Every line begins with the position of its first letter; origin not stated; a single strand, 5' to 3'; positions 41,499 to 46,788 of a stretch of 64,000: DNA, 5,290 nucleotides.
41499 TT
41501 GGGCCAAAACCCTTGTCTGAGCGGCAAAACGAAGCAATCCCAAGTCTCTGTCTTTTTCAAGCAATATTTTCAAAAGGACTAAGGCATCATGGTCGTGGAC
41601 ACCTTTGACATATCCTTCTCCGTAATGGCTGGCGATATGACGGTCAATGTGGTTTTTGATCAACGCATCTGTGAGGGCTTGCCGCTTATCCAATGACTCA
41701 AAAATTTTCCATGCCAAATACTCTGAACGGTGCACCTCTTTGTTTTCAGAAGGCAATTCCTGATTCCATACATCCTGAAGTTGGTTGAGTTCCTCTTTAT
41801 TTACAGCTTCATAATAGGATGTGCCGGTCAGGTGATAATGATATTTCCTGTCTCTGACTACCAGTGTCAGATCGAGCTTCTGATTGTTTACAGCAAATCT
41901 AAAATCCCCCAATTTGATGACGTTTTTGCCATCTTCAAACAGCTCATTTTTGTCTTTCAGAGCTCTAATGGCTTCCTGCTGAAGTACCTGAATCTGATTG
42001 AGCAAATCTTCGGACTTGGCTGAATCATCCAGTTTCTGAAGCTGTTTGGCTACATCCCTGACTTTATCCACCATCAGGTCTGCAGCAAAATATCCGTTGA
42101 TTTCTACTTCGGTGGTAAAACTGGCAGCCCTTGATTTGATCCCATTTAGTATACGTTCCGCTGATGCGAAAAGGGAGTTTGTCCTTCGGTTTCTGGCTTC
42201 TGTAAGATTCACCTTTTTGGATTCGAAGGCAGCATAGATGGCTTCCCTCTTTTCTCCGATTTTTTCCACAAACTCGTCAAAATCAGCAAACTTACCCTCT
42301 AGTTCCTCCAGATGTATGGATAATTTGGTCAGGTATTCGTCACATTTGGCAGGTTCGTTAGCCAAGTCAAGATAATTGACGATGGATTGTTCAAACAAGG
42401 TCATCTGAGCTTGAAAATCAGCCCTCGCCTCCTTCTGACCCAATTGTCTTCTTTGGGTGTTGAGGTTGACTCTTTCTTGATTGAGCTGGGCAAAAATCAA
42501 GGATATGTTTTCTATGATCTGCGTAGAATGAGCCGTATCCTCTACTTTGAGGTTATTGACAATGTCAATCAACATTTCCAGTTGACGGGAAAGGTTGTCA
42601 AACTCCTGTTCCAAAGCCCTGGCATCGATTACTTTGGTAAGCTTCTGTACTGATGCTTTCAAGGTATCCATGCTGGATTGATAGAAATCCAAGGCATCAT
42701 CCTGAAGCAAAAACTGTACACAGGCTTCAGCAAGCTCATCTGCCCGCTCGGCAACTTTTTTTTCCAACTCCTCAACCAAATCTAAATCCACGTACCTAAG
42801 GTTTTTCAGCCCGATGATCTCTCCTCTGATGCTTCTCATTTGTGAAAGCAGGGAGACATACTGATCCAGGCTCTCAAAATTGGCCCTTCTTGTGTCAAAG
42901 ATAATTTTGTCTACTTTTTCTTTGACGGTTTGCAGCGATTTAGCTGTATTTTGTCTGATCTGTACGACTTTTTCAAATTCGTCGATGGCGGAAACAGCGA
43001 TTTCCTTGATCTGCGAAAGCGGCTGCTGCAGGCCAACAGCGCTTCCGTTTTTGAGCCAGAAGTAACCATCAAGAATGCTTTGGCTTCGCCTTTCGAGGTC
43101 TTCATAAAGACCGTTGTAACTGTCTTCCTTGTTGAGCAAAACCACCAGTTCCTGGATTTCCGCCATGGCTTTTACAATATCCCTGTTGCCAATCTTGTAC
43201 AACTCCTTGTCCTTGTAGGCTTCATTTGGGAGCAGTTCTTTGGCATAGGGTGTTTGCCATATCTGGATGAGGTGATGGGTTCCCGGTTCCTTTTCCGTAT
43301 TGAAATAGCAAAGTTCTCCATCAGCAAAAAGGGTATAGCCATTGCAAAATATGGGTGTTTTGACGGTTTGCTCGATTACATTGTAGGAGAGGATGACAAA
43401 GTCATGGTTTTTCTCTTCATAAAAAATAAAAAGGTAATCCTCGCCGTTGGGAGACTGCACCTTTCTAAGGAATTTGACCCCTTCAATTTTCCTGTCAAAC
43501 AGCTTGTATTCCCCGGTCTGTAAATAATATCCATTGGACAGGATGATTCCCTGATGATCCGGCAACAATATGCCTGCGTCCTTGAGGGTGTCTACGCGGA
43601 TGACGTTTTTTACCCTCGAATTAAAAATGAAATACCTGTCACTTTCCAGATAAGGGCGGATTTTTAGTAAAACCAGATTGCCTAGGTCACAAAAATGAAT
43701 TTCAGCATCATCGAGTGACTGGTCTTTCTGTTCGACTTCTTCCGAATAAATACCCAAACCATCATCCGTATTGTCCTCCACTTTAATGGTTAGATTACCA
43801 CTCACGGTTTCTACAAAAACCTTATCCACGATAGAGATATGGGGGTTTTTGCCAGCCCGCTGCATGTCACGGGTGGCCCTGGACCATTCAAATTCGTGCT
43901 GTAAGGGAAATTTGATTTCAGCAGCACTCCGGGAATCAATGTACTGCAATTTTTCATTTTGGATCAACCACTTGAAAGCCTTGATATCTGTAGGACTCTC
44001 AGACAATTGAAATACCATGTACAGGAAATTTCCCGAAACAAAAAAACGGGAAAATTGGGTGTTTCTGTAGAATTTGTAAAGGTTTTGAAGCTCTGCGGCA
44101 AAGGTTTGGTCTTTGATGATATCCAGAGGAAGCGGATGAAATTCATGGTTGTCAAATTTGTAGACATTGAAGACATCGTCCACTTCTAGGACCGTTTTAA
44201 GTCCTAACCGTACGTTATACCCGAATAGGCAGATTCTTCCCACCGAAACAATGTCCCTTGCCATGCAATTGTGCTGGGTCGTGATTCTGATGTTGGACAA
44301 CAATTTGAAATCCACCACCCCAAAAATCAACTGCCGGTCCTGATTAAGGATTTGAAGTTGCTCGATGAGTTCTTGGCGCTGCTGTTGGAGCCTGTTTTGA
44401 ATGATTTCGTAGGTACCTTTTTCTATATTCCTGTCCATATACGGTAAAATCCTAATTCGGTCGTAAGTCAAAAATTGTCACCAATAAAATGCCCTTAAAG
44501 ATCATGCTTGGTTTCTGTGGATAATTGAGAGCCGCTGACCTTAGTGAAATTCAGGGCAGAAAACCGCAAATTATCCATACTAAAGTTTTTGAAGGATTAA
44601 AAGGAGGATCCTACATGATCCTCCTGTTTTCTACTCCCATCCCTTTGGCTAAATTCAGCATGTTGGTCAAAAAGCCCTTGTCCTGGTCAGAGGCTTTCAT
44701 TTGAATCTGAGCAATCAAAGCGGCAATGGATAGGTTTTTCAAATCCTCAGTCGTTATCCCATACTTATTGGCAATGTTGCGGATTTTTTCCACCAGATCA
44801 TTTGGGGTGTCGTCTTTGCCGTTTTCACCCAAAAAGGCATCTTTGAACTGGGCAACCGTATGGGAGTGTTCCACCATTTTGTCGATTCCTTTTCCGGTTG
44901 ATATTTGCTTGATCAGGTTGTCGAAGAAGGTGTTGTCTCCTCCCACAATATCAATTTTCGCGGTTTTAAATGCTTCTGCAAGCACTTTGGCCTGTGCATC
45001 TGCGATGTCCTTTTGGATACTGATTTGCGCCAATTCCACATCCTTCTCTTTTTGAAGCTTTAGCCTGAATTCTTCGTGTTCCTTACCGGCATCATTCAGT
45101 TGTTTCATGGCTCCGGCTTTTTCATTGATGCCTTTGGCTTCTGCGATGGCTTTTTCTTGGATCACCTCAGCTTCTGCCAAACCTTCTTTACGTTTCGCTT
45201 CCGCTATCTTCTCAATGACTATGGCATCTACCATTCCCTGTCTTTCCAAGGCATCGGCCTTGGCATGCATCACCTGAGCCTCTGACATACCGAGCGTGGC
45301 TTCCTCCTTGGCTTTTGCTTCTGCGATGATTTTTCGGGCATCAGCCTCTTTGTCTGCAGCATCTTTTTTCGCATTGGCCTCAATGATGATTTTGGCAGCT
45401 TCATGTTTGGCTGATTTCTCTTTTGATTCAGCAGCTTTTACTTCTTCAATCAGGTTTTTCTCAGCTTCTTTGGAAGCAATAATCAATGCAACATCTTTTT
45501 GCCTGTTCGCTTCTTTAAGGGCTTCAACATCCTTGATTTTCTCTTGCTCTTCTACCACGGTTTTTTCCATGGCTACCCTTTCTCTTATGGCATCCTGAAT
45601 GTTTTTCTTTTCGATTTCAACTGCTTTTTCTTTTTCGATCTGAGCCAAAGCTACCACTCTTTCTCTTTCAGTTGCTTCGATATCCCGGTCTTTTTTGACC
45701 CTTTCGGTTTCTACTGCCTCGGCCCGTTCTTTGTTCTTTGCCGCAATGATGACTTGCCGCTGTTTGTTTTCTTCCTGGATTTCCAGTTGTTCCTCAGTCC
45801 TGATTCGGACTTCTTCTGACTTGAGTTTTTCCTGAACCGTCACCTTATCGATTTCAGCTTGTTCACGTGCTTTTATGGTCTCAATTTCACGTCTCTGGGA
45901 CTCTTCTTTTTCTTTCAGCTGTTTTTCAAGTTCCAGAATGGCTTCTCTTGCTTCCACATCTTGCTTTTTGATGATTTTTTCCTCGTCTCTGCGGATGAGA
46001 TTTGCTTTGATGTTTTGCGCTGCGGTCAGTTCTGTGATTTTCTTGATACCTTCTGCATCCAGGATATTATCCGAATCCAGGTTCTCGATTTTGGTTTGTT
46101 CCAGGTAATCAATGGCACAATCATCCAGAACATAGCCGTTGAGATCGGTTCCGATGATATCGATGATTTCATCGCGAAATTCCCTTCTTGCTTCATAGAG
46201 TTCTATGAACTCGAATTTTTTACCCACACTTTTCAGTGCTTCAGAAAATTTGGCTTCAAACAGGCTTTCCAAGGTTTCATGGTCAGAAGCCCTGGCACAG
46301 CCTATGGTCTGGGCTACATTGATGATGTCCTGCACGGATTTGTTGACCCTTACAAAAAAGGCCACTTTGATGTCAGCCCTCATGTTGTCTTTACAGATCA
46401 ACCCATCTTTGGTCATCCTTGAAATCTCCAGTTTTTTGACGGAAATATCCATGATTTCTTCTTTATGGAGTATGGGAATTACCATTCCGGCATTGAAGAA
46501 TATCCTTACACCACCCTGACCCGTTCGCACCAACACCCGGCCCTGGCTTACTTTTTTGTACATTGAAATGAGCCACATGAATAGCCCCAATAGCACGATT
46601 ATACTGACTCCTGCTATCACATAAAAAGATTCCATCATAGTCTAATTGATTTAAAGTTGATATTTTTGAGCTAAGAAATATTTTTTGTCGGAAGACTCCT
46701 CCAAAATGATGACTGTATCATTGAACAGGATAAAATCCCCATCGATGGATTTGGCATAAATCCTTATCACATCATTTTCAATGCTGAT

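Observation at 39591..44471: Giant AAA+ protein with non-canonical Walker B and a ~1150-aa coiled-coil N-terminal region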

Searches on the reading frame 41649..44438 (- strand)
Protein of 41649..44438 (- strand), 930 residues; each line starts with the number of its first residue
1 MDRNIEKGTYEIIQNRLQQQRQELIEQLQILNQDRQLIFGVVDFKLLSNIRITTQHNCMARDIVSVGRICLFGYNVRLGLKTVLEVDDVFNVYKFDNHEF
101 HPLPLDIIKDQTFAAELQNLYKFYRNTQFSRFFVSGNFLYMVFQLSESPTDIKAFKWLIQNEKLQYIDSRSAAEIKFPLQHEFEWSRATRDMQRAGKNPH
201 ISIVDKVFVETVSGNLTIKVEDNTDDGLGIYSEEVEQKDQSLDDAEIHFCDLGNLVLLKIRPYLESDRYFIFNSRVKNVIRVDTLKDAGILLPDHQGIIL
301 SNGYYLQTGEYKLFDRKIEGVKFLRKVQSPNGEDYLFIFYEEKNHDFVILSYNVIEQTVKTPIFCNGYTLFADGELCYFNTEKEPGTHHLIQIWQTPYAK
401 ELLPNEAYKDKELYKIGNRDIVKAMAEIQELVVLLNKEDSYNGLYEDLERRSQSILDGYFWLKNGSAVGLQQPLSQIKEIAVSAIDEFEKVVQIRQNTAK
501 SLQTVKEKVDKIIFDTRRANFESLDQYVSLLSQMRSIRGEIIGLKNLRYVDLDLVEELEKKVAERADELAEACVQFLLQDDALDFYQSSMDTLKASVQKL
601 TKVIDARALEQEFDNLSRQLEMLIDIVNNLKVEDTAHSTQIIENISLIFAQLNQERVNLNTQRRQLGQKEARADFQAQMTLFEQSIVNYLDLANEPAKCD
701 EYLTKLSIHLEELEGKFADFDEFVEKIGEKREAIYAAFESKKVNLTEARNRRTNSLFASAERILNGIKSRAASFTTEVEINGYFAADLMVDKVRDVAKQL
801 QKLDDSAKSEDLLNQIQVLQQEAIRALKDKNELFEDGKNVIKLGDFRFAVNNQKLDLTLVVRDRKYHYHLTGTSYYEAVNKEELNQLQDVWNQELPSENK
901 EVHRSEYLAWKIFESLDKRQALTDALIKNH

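Call 64: predict_structure(alignment_id=A3)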
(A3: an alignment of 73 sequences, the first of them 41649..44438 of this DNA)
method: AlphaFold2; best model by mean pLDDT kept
length: 930 residues; sequences in the alignment: 73
mean_pLDDT: 83.6   pTM: 0.57
mean pLDDT of the five models: 83.6, 83.5, 79.4, 79.2, 77.9
residues with pLDDT >= 90: 277; 70-90: 564; 50-70: 74; < 50: 15
segments of 3 or more residues with pLDDT < 50: 1-6, 835-838, 841-843
pLDDT, mean of each block of 10 residues (from residue 1): 47 86 91 88 87 88 90 83 83 91 88 91 88 93 90 94 90 91 93 85 87 83 67 86 89 93 92 89 93 93 91 87 92 92 92 91 92 91 86 91 79 86 91 80 83 90 70 91 79 83 91 80 80 87 85 89 87 79 81 84 79 82 72 69 81 82 75 80 87 87 89 81 84 88 87 88 87 83 85 91 87 90 78 51 52 64 77 73 69 57 70 81 79
secondary structure, 60 per line:
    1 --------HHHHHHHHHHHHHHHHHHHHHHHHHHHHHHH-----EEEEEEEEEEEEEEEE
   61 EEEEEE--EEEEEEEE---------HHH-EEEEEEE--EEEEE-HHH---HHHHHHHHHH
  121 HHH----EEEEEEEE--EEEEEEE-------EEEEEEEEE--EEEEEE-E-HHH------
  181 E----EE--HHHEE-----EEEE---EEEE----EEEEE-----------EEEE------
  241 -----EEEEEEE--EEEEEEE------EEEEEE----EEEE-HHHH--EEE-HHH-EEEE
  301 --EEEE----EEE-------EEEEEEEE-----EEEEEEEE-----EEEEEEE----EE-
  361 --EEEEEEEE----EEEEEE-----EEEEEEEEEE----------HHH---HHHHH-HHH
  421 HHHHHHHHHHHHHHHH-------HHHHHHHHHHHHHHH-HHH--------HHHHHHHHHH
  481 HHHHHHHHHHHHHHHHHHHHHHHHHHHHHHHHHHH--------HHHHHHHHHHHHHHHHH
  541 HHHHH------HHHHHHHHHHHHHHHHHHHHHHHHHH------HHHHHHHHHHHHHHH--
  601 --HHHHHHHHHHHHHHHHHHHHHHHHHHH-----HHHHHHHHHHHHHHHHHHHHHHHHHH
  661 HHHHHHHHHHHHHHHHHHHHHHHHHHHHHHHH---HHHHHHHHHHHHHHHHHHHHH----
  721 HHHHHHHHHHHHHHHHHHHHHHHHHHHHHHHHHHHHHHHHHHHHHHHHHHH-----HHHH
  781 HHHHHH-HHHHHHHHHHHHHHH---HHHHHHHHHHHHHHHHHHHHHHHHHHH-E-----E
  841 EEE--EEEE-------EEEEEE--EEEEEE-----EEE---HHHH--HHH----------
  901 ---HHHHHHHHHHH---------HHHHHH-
elements in order (helices of 4 or more, strands of 3 or more residues): H9-39 E45-66 E69-76 E90-96 E99-103 H111-123 E128-135 E138-144 E152-160 E163-168 E200-203 E207-210 E215-219 E231-234 E246-252 E255-261 E268-273 E278-281 H283-286 E289-291 E297-300 E303-306 E311-313 E321-328 E334-341 E347-353 E363-370 E375-380 E386-395 H412-416 H418-436 H444-458 H471-515 H524-545 H552-577 H584-598 H603-629 H635-692 H696-716 H721-771 H777-786 H788-802 H806-832 E840-843 E846-849 E857-862 E865-870 E876-878 H882-885 H904-914 H924-929
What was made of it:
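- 44322..44414 (-): N-terminal long helix, aa 9-39. AF2 model, call 64 (H9-39, pLDDT about 86-91).
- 43254..44306 (-): Beta-propeller domain, aa 45-395 (core of Pfam DUF3686, which spans aa 23-460). call 64: about 28 strands and almost no helix.
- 41805..41921 (-): Small beta domain, aa 840-878. call 64 (five strands, lower pLDDT of 51-77).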

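Call 66: fold_search(model_id=the predicted structure, library=pdb)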
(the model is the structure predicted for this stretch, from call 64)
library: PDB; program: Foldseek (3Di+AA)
matches with E <= 10: 518; with E <= 0.001: 50
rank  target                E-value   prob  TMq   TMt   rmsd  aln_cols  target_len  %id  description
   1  7sse_A                1.6e-06  1.00  0.17  0.43  13.7       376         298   10  Crystal structure of the WDR domain of human DCAF1 in complex with CYCA-117-70 (released 2021-12-15)
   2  8hme_E                7.6e-06  0.97  0.11  0.10  32.3      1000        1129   10  head module state 1 of Tetrahymena IFT-A (released 2023-06-14)
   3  8pu0_A                1.9e-05  1.00  0.15  0.13  16.2       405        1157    9  Cryo-EM structure of human Elp123 in complex with tRNA, desulpho-CoA, 5'-deoxyadenosine and methionine (released 2024-04-17)
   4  9d5n_CH               2.4e-05  0.75  0.06  0.09  25.1       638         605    9  48-nm doublet microtubule from Trichomonas vaginalis strain G3 (released 2025-05-14)
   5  12dl_HA               2.5e-05  1.00  0.16  0.34  15.9       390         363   10  Native structure of the cytoplasmic lattice (CPL) asymmetric unit from mouse MII eggs (released 2026-04-08)
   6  6tps_P                2.5e-05  1.00  0.16  0.23  31.8       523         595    9  early intermediate RNA Polymerase I Pre-initiation complex - eiPIC (released 2020-03-18)
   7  8j07_i8               4.0e-05  0.82  0.10  0.07  49.6      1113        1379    9  96nm repeat of human respiratory doublet microtubule and associated axonemal complexes (released 2023-07-26)
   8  5l8s_A                6.2e-05  1.00  0.15  0.20  16.8       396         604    8  The crystal structure of a cold-adapted acylaminoacyl peptidase reveals a novel quaternary architecture based on the a (released 2016-11-16)
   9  4uuy_B                6.2e-05  1.00  0.11  0.23  17.4       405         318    9  Structural Identification of the Vps18 beta-propeller reveals a critical role in the HOPS complex stability and functi (released 2014-10-29)
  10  4uuy_A                6.5e-05  1.00  0.12  0.25  16.9       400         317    8  Structural Identification of the Vps18 beta-propeller reveals a critical role in the HOPS complex stability and functi (released 2014-10-29)
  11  9d1y_A                8.9e-05  1.00  0.15  0.30  18.1       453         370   11  Structure of G75R Ubiquitin bound to KLHDC3-EloB/C (released 2024-11-20)
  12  8g2z_0U               1.0e-04  0.93  0.08  0.12  23.5       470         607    8  48-nm doublet microtubule from Tetrahymena thermophila strain CU428 (released 2023-06-14)
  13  9d1i_A                1.1e-04  1.00  0.15  0.31  17.6       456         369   10  Structure of Ubiquitin bound to KLHDC3-EloB/C (released 2024-11-20)
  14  4ax4                  1.1e-04  1.00  0.13  0.17  20.6       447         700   11  PROLYL OLIGOPEPTIDASE FROM PORCINE BRAIN, H680A MUTANT (released 2012-09-26)
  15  9y6s_7K               1.1e-04  0.47  0.07  0.07  39.5      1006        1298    9  96-nm repeat of the Leishmania tarentolae doublet microtubule (released 2025-12-17)
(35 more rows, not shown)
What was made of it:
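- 43254..44306 (-): Call 66: Foldseek hits to 7-bladed propellers (DCAF1 WDR E=1.6e-6, Vps18, prolyl oligopeptidase, YncE, KLHDC3).
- (5) A beta-propeller is a typical protein-docking domain (calls 64, 66).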

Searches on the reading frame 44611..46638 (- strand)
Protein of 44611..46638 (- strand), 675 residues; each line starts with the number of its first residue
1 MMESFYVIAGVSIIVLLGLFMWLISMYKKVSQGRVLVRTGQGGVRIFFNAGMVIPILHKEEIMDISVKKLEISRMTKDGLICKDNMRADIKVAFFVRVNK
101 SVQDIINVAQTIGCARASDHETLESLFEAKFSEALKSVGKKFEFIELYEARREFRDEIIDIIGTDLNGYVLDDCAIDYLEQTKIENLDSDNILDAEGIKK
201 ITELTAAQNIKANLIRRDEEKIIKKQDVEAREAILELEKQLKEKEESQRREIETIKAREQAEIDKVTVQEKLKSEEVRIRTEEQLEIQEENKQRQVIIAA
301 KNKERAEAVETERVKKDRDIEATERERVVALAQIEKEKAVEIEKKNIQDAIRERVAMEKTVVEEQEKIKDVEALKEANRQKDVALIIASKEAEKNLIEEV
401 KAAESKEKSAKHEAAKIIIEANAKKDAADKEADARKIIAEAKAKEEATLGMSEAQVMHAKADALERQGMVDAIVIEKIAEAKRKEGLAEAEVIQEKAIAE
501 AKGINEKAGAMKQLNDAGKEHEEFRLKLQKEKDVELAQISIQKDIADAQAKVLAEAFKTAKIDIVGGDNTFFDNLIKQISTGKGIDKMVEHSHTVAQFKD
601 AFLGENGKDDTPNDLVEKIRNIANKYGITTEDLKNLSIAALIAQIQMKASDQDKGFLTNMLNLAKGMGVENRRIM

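Call 7: search_protein_families(library=pfam, proteins=[window:44611-46638:-], max_evalue=0.001)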
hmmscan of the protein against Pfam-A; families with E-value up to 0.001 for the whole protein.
window:44611-46638:- (675 aa): 0 families

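Call 8: search_protein_families(library=ncbifam, proteins=[window:44611-46638:-], max_evalue=0.001)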
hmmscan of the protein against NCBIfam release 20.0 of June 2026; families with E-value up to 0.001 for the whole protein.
window:44611-46638:- (675 aa): 0 families

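Call 22: search_protein_families(library=padloc, proteins=[window:44611-46638:-], max_evalue=0.01)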
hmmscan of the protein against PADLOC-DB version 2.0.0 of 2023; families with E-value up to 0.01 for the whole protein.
window:44611-46638:- (675 aa): 0 families

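Call 23: search_protein_families(library=pfam, proteins=[window:44611-46638:-], max_evalue=10)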
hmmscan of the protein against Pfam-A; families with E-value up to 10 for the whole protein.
window:44611-46638:- (675 aa): 1 family
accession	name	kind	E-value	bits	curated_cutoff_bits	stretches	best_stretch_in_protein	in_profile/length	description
PF10109.15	Phage_TAC_7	-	3.1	8.3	25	0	517-555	11-50/79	Phage tail assembly chaperone proteins, E, or 41 or 14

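Call 24: search_solved_structures(query=window:44611-46638:-, max_evalue=1, show_alignments=1)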
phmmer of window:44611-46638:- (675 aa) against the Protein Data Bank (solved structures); distinct sequences matched with E-value up to 1: 0.

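Call 86: list_cluster_members(proteins=[window:44611-46638:-, window:46651-47277:-, window:47349-48041:-, window:48054-48443:-, window:48561-49226:+])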
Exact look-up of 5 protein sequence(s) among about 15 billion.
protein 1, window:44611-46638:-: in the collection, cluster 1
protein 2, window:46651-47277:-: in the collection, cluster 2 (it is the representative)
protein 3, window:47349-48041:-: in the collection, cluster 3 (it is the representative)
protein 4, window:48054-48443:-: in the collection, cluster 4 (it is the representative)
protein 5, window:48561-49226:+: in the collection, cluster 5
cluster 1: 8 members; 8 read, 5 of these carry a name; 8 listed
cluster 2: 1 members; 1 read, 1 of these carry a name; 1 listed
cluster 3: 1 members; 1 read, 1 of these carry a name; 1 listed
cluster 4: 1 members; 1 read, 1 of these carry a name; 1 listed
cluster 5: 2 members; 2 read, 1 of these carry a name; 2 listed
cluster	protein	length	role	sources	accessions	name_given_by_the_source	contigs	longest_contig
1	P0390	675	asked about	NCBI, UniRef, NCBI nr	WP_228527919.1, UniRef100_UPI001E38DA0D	flotillin family protein [Pararhodonellum marinum] | flotillin family protein n=1 Tax=Pararhodonellum marinum TaxID=2755358 RepID=UPI001E38DA0D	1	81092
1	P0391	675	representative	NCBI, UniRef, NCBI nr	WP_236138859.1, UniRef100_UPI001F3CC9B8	flotillin family protein [Mongoliitalea daihaiensis] | flotillin family protein n=1 Tax=Mongoliitalea daihaiensis TaxID=2782006 ...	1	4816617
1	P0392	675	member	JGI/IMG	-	uncharacterized membrane protein YqiK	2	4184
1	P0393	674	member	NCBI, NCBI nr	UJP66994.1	flotillin family protein [Mongoliitalea daihaiensis]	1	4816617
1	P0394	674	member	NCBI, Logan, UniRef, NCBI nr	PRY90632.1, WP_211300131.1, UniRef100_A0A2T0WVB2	flotillin family protein [Mongoliibacter ruber] | Putative membrane protein YqiK n=1 Tax=Mongoliibacter ruber TaxID=1750599 ...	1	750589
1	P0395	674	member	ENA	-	-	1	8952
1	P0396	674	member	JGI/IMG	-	-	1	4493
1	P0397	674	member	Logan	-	-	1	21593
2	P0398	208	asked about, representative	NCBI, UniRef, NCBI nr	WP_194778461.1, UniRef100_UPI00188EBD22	OB-fold-containig protein [Pararhodonellum marinum] | OB-fold-containig protein n=1 Tax=Pararhodonellum marinum TaxID=2755358 ...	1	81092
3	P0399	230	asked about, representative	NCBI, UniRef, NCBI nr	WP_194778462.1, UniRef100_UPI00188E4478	PspA/IM30 family protein [Pararhodonellum marinum] | PspA/IM30 family protein n=1 Tax=Pararhodonellum marinum TaxID=2755358 RepID=UPI00188E4478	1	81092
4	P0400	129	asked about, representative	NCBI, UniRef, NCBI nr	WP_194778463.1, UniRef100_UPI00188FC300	type III secretion system chaperone family protein [Pararhodonellum marinum] | molecular chaperone Tir n=1 Tax=Pararhodonellum marinum TaxID=2755358 RepID=UPI00188FC300 | molecular chaperone Tir [Pararhodonellum marinum]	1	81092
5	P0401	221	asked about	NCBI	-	-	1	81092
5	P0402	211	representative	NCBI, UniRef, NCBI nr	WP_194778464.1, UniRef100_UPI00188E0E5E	helix-turn-helix domain-containing protein [Pararhodonellum marinum] | helix-turn-helix domain-containing protein n=1 Tax=Pararhodonellum marinum TaxID=2755358 ... | helix-turn-helix transcriptional regulator [Pararhodonellum marinum]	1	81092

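Call 88: search_protein_families(library=pfam, alignment_id=A4, max_evalue=0.01)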
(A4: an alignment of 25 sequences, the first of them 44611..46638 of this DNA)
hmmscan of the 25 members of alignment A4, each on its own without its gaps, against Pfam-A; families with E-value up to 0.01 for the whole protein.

A. member 1, window:44611-46638:- (675 aa): 0 families

B. families by the number of members that match (of 25 scanned): 1 family
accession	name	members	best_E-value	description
PF01145.31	Band_7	2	3.3e-13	SPFH domain / Band 7 family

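Call 89: search_solved_structures(query=A4, max_evalue=0.1)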
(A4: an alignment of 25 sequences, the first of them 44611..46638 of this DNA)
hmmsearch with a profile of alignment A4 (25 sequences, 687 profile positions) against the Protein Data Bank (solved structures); distinct sequences matched with E-value up to 0.1: 1.
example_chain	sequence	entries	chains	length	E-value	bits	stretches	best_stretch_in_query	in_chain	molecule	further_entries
8z5g_A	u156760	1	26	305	0.0025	19.4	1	366-447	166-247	Protein QmcA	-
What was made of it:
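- Tried and rejected: Its SPFH identity had to be established indirectly, through orthologues, a profile and source names (calls 86, 88, 89).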
